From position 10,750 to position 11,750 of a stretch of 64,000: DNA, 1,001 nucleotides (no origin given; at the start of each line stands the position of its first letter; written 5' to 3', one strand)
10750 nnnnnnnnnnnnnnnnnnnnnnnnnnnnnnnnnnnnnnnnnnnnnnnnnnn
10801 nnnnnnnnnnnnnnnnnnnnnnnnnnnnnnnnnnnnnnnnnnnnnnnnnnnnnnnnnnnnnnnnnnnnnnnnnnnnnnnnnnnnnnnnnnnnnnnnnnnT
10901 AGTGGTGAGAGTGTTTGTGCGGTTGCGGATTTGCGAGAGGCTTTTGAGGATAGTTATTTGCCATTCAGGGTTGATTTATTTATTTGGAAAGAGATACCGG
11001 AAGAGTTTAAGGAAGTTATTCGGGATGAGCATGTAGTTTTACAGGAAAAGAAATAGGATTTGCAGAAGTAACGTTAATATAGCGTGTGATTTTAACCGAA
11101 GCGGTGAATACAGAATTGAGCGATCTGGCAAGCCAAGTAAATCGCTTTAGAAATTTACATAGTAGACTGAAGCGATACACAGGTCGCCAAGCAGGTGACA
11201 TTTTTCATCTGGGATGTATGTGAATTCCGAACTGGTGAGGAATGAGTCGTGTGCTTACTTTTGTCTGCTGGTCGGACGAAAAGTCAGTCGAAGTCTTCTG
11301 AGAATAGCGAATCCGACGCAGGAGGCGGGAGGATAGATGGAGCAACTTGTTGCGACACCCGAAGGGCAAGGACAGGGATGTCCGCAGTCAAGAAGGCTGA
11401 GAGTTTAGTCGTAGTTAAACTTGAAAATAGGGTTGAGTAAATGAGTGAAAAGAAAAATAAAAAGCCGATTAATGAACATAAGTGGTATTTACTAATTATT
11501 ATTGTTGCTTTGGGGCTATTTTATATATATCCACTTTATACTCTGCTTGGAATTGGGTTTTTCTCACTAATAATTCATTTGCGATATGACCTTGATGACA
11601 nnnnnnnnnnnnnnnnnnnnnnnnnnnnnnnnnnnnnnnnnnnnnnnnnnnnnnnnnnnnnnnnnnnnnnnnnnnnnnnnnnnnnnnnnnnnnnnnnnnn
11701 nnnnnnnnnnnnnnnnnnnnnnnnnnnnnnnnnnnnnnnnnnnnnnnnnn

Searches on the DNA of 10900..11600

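Call 47: search_rna_families(source=window, start=10900, end=11600, threshold=evalue, max_evalue=10)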
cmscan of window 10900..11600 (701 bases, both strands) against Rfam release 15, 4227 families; matches with E-value up to 10: 1.
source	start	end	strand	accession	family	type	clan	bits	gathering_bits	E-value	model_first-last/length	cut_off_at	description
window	11307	11422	+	RF00195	RsmY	Gene; sRNA;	CL00106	12.8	57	1.3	1-121/121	no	RsmY RNA family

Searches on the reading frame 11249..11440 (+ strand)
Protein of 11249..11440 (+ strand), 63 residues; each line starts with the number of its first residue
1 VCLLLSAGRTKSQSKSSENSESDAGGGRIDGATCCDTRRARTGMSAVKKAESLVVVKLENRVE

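Call 3: search_protein_families(library=pfam, proteins=[window:11249-11440:+], max_evalue=0.1)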
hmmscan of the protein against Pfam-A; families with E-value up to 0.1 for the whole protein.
window:11249-11440:+ (63 aa): 0 families

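Call 6: search_protein_families(library=ncbifam, proteins=[window:11249-11440:+], max_evalue=1)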
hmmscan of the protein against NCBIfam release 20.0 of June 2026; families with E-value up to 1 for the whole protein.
window:11249-11440:+ (63 aa): 0 families
